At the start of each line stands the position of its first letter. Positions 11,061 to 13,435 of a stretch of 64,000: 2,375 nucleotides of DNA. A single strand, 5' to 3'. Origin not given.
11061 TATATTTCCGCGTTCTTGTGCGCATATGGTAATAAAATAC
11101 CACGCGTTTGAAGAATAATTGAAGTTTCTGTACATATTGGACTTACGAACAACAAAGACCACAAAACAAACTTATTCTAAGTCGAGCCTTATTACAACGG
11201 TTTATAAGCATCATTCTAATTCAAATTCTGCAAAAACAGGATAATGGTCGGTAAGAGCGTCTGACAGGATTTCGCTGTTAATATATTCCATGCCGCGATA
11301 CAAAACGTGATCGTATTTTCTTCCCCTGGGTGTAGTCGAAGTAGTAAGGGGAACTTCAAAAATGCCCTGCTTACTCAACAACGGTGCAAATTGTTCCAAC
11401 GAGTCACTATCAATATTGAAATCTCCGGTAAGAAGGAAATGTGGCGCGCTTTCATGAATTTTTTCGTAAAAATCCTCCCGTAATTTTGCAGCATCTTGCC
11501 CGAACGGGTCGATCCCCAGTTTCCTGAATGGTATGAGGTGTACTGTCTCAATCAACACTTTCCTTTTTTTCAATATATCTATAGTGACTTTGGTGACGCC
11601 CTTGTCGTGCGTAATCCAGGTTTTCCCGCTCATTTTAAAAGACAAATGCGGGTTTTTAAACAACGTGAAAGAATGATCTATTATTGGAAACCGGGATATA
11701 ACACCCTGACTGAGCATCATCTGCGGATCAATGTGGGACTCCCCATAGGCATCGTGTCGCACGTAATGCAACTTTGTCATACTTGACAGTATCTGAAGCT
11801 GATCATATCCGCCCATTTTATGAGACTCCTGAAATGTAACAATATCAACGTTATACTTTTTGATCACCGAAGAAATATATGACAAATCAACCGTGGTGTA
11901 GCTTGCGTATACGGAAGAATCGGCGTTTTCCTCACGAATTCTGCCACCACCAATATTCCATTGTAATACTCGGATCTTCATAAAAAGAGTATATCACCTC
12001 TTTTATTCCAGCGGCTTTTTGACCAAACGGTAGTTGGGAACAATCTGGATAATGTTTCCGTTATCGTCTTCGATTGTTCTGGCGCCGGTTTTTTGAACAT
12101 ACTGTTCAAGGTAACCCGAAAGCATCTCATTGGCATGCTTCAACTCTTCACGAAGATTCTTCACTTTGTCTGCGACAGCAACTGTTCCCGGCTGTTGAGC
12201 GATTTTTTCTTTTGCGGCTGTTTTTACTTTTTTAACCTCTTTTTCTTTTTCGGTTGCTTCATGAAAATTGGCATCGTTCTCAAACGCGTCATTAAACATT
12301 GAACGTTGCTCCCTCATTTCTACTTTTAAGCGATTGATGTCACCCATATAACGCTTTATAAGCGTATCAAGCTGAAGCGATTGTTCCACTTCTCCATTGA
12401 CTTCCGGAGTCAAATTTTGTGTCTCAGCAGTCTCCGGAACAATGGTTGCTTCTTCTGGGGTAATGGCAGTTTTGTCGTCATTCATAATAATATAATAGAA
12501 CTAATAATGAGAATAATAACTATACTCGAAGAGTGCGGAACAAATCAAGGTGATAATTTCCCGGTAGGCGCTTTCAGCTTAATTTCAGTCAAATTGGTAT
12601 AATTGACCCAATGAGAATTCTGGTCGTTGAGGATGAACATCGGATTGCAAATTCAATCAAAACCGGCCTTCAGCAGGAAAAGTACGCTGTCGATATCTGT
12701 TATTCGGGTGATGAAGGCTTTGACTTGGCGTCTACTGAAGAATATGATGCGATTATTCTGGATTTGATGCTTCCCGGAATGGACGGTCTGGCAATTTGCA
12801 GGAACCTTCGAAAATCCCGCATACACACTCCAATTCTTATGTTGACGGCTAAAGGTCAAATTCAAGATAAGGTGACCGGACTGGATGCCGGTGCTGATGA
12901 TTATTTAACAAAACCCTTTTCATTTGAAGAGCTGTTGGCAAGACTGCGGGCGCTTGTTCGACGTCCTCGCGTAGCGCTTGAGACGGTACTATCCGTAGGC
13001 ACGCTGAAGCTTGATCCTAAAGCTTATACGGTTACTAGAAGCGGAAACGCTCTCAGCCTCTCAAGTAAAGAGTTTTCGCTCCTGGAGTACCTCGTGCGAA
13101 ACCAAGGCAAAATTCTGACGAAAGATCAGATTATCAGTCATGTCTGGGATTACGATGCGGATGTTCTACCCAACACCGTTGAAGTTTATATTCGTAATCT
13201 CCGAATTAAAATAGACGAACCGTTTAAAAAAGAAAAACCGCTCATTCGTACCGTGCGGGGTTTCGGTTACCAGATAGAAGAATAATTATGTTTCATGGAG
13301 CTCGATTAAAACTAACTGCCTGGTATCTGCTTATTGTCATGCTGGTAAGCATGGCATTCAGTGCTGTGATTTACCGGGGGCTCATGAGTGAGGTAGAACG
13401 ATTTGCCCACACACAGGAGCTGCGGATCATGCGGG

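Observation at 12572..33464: Second regulon prediction: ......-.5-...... upstream of the 12611 two-component operon and of one of two paralogous hydrolase genes 21 kb away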

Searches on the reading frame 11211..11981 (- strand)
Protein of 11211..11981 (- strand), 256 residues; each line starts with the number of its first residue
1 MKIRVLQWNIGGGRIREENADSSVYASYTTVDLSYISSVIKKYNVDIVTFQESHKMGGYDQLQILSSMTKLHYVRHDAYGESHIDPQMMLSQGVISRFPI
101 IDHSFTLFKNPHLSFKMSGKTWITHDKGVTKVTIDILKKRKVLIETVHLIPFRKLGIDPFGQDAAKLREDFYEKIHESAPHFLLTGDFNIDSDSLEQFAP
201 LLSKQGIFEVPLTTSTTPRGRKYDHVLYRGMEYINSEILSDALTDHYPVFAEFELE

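Call 6: search_protein_families(library=pfam, proteins=[window:11211-11981:-])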
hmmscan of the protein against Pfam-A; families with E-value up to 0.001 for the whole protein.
window:11211-11981:- (256 aa): 1 family
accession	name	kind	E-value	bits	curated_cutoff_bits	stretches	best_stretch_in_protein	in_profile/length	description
PF03372.29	Exo_endo_phos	-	2.7e-14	53.9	24.5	1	6-246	1-225/225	Endonuclease/Exonuclease/phosphatase family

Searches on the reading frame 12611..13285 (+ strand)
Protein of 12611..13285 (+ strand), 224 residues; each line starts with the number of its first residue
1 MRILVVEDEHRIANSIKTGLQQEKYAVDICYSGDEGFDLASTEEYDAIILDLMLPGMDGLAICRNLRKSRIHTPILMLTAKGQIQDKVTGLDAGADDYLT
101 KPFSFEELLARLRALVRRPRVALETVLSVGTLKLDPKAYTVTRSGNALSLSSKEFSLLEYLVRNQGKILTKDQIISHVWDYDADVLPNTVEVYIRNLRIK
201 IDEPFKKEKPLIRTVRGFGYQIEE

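Call 6: search_protein_families(library=pfam, proteins=[window:12611-13285:+])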
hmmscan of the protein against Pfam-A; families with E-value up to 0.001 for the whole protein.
window:12611-13285:+ (224 aa): 2 families
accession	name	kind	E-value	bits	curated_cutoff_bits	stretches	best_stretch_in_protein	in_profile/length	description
PF00072.30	Response_reg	-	7.4e-32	110.3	30.2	1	3-112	1-110/111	Response regulator receiver domain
PF00486.34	Trans_reg_C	-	5.1e-26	91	26.2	1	145-221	1-76/77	Transcriptional regulatory protein, C terminal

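Call 13: find_related_loci(query=window:12611-13285:+, collection=genome_contigs, flank=3000)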
Query window:12611-13285:+ (224 aa) in genome_contigs; peptide patterns used: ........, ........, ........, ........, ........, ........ (x = any residue, [..] = any of these).
600 stretches matched a pattern (row limit reached: there are more); 413 encode a relative of the query (tblastn E <= 1e-3); the best 80 are kept; 80 distinct loci.
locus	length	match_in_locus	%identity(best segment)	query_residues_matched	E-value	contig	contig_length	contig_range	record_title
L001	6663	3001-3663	75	1-222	1e-116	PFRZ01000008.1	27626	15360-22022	MAG: Candidatus Roizmanbacteria bacterium CG_4_9_14_0_2_um_filter_35_15 CG_4_9_14_0.2_um_filter_scaffold_666_c, whole ge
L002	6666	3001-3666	76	1-222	2e-116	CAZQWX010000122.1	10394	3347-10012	MAG TPA_asm: uncultured Gammaproteobacteria bacterium isolate SRP271791_co1_54 genome assembly, contig: k141_370357, who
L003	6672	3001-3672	75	1-224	5e-115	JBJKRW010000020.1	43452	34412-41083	MAG: Microgenomates group bacterium isolate Bin_68 S1Ck127_1557810_flag_1_multi_6.7947_len_43452, whole genome shotgun s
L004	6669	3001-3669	74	1-223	3e-114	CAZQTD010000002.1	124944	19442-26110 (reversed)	MAG TPA_asm: uncultured Gammaproteobacteria bacterium isolate binchicken_co58_20 genome assembly, contig: NODE_114_lengt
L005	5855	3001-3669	74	1-223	3e-114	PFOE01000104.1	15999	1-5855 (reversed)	MAG: Candidatus Roizmanbacteria bacterium CG_4_10_14_0_2_um_filter_36_35 CG_4_10_14_0.2_scaffold_2267_c, whole genome sh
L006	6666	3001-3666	75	1-222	1e-113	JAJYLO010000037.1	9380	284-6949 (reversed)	MAG: bacterium isolate DBS2-1.bin80 NODE_14335_length_9380_cov_3.298498, whole genome shotgun sequence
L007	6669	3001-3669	74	1-223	5e-113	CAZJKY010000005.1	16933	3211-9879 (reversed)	MAG TPA_asm: uncultured Gammaproteobacteria bacterium isolate binchicken_co220_67 genome assembly, contig: NODE_2115_len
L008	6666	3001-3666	74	1-222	9e-113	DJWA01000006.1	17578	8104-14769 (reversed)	MAG TPA_asm: Candidatus Roizmanbacteria bacterium UBA6242 UBA6242_contig_90420, whole genome shotgun sequence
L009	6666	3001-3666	72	1-222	2e-112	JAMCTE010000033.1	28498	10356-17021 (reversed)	MAG: Patescibacteria group bacterium isolate FK_Sedi_A_Bin.181 NODE_3396_length_28498_cov_3.00691, whole genome shotgun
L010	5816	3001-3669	73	1-223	5e-112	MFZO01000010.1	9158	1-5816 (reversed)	MAG: Candidatus Roizmanbacteria bacterium RIFCSPHIGHO2_02_FULL_38_11 rifcsphigho2_02_scaffold_16794, whole genome shotgu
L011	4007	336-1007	73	1-224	4e-112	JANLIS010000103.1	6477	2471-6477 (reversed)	MAG: Candidatus Roizmanbacteria bacterium isolate S40-21 k99_234932, whole genome shotgun sequence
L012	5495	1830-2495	73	1-222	3e-111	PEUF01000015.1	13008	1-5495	MAG: Candidatus Roizmanbacteria bacterium CG02_land_8_20_14_3_00_36_15 CG02_land_8_20_14_3.00_150_scaffold_2324_c, whole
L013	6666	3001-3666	71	1-222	8e-110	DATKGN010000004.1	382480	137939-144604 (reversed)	MAG TPA_asm: Patescibacteria group bacterium isolate SMAG_U14552 k141_31954, whole genome shotgun sequence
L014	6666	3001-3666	71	1-222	9e-110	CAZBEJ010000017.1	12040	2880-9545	MAG TPA_asm: uncultured Gammaproteobacteria bacterium isolate SRP271791_co2_58 genome assembly, contig: NODE_1360_length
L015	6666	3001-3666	73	1-222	1e-109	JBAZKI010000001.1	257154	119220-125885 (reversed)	MAG: Patescibacteria group bacterium isolate SO_2017_LW4_14 scaffold_128_c1_LW137-91_2017, whole genome shotgun sequence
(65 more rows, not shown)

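Call 18: search_protein_families(library=ncbifam, proteins=[window:12611-13285:+], max_evalue=0.00001)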
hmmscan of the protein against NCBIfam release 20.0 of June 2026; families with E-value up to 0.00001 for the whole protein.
window:12611-13285:+ (224 aa): 89 families (the best 25 are shown)
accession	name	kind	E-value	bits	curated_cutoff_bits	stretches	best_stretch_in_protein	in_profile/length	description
TIGR01387.1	cztR_silR_copR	subfamily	2.3e-72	243.2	279.2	1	3-221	1-217/218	heavy metal response regulator transcription factor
NF041734.1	resp_reg_RppA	equivalog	3.7e-69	232.6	250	1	1-223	1-228/229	two-component system response regulator RppA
NF007346.1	PRK09836.1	equivalog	6.4e-62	209.3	420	1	1-223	1-222/227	copper/silver response regulator transcription factor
NF008567.0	PRK11517.1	equivalog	6.8e-62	208.8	353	1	1-222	1-218/223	response regulator transcription factor HprR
TIGR02154.1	PhoB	equivalog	5.3e-60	202.5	296.2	1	2-222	4-225/226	phosphate regulon transcriptional regulator PhoB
NF040689.1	MtrAB_MtrA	equivalog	1.1e-58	198.2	300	1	3-222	1-218/219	MtrAB system response regulator MtrA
NF040534.1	resp_reg_YycF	equivalog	6e-57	192.6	340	1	2-223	2-228/231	response regulator YycF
NF007663.1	PRK10336.1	equivalog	2.9e-56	190.7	345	1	1-222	1-216/219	quorum sensing response regulator transcription factor QseB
NF045991.1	RespRegCtrARhodob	equivalog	4.4e-56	190.1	350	1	1-223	1-222/224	response regulator transcription factor CtrA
NF007928.2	PRK10643.1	equivalog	5.5e-56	189.6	330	1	1-221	1-215/216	two-component system response regulator PmrA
NF045944.1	ResRegRpaBCyano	equivalog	5.5e-54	182.9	330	1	4-223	1-228/229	response regulator transcription factor RpaB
NF053854.1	RespRegPhoBBctds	equivalog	6.5e-53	179.4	270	1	3-222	1-224/225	two-component system response regulator PhoB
NF008296.0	PRK11083.1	equivalog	7.6e-52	176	273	1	2-223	5-226/228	two-component system response regulator CreB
NF000402.1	vanR-B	exception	2.7e-51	174.1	480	1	1-224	3-218/219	vancomycin resistance response regulator transcription factor VanR-B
NF041733.1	resp_reg_CseB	equivalog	4.6e-51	173.4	350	1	2-223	2-227/228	two-component system response regulator CseB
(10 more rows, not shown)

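Call 36: search_solved_structures(query=window:12611-13285:+, max_evalue=1e-20)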
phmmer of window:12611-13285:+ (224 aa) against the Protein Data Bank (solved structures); distinct sequences matched with E-value up to 1e-20: 62 (the best 60 are shown).
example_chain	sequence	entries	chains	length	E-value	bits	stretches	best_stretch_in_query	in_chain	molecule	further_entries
1kgs_A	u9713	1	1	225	2.2e-60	207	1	1-221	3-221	DNA BINDING RESPONSE REGULATOR D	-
9ji3_J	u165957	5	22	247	1.1e-49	172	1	2-224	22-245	DNA-binding response regulator | Possible two component system response transcriptional positive regulator PhoP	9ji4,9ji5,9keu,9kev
3r0j_A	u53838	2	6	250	1.1e-49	172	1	2-224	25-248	POSSIBLE TWO COMPONENT SYSTEM RESPONSE TRANSCRIPTIONAL POSITIVE REGULATOR PHOP | Response regulator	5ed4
2oqr_A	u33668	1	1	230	1.5e-45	158.5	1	3-223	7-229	Sensory transduction protein regX3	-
9ket_J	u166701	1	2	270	4.9e-45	156.8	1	44-224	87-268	Possible two component system response transcriptional positive regulator PhoP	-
7lz9_A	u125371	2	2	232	6.7e-45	156.4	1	1-223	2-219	Putative two-component system response regulator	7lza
9dvt_R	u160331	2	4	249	1.7e-44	155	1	2-223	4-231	DNA-binding dual master transcriptional regulator RpaA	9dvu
8jo2_H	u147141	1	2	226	5.4e-42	146.9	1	1-222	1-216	DNA-binding transcriptional regulator BasR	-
4s04_A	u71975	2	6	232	6e-42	146.7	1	1-222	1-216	DNA-binding transcriptional regulator BasR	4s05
2gwr_A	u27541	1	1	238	2.3e-41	144.8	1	2-221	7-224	DNA-binding response regulator mtrA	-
3q9s_A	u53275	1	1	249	2.1e-38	135.1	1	2-217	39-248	DNA-binding response regulator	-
4b09_A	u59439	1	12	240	4.9e-38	133.9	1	2-223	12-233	TRANSCRIPTIONAL REGULATORY PROTEIN BAER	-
1ys6_A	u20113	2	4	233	7.1e-37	130.2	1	2-222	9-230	Transcriptional regulatory protein prrA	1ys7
3nnn_A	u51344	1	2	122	8e-36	126.7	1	1-118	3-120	DNA BINDING RESPONSE REGULATOR D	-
6is1_A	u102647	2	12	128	4.6e-35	124.2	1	2-119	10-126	Response regulator ArlR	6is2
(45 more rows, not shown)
